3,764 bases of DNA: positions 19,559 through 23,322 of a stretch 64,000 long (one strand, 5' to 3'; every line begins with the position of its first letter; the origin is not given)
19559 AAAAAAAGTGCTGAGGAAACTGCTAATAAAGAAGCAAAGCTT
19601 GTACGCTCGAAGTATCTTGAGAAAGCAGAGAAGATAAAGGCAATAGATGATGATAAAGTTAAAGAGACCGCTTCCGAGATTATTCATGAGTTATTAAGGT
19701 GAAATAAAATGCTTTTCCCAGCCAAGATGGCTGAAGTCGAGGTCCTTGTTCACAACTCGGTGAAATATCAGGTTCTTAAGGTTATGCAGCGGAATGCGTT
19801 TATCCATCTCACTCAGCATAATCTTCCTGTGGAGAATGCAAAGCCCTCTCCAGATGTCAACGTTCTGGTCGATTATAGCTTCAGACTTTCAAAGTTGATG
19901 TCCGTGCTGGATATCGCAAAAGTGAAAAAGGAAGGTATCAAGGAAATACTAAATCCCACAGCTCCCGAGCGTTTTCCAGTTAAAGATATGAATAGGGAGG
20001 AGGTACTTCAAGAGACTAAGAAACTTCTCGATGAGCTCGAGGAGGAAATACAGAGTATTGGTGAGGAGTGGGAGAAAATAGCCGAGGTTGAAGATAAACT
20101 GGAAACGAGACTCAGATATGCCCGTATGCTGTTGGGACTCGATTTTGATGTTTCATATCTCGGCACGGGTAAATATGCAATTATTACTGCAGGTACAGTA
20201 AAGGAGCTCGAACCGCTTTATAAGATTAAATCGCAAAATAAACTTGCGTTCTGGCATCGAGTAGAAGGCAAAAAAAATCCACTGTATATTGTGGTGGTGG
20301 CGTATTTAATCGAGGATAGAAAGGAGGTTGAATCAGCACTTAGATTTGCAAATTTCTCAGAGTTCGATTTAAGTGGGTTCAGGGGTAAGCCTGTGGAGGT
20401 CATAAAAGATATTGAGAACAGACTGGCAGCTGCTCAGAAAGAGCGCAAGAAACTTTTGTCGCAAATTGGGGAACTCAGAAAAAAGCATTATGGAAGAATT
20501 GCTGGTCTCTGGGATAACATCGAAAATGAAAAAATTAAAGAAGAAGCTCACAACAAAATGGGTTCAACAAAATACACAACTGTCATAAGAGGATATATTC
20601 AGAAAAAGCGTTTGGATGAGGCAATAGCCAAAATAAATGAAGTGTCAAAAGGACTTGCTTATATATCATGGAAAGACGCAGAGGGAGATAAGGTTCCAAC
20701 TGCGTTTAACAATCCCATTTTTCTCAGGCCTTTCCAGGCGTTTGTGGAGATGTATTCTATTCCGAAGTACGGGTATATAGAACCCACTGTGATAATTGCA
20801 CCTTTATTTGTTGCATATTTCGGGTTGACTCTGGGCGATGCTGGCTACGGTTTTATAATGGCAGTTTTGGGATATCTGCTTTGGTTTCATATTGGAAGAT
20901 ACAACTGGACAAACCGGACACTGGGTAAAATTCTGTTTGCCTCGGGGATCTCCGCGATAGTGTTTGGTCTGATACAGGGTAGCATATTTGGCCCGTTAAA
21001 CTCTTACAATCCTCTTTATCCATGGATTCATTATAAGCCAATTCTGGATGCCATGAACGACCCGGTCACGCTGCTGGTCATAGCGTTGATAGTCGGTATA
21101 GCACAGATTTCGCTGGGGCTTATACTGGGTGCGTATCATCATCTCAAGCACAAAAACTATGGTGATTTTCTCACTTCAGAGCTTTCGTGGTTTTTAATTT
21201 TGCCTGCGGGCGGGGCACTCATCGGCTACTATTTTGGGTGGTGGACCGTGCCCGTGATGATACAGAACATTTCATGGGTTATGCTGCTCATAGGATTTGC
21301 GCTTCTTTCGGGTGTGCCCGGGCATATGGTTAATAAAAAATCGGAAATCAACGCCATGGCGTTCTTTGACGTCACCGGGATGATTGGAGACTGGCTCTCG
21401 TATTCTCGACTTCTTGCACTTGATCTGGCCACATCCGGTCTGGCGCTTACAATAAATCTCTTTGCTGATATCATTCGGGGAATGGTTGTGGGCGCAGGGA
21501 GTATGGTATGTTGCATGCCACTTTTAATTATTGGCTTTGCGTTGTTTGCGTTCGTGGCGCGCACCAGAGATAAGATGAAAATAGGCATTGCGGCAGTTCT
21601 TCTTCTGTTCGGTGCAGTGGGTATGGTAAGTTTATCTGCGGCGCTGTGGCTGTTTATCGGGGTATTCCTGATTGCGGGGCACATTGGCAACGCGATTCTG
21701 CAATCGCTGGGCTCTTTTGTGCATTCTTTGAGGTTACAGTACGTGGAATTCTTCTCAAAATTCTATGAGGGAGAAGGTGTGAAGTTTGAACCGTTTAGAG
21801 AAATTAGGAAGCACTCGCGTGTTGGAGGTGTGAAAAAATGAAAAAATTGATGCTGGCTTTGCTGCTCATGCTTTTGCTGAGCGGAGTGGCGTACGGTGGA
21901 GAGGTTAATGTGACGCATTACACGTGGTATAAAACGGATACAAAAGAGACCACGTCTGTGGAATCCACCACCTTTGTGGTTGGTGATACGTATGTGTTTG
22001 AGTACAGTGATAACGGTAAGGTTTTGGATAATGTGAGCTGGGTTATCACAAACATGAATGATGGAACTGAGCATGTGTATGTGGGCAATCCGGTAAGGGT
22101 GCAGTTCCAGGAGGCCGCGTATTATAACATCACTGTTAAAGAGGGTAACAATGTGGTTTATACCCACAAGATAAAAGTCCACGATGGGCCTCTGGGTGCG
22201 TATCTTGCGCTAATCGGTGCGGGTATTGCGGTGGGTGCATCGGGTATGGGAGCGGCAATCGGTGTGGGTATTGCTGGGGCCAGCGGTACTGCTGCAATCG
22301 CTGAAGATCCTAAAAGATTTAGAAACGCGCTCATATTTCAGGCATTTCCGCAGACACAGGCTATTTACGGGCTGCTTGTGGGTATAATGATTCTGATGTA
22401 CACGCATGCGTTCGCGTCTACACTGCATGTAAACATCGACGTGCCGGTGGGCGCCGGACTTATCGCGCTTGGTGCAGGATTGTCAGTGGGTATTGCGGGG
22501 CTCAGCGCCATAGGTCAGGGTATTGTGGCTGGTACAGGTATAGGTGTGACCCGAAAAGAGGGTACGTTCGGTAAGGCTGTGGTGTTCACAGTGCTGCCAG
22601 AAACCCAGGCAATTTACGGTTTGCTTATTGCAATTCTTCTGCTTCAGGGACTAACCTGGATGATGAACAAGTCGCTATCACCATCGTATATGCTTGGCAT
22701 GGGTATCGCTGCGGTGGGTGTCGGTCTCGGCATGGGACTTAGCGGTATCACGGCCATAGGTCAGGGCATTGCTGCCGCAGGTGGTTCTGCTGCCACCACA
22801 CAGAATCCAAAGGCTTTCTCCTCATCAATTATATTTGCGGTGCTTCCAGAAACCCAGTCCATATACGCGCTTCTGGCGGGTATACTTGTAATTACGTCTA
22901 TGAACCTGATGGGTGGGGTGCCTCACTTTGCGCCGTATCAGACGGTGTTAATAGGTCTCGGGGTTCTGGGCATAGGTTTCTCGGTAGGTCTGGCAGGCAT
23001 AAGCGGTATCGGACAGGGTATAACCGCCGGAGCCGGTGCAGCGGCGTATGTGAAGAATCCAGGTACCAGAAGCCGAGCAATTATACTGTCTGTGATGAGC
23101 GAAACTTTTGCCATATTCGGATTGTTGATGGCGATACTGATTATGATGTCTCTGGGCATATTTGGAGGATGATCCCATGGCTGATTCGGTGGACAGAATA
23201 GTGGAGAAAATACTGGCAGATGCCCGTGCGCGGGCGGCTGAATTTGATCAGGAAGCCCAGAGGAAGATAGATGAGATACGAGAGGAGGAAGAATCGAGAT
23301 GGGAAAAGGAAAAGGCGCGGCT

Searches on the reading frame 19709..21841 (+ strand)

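Call 88: search_protein_families(library=pfam, proteins=[window:19709-21841:+], max_evalue=0.00001)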
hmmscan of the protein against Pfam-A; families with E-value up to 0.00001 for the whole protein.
window:19709-21841:+ (710 aa): 1 family
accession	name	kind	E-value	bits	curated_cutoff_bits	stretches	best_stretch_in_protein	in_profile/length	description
PF01496.24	V_ATPase_I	-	8.7e-23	80.6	30.7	2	231-394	254-416/815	V-type ATPase 116kDa subunit family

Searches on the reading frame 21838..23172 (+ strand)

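Call 88: search_protein_families(library=pfam, proteins=[window:21838-23172:+], max_evalue=0.00001)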
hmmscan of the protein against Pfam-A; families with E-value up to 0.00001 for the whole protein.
window:21838-23172:+ (444 aa): 1 family
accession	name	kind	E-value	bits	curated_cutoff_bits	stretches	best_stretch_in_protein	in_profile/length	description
PF00137.26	ATP-synt_C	-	1.4e-58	195.4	24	4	126-185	1-60/60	ATP synthase subunit C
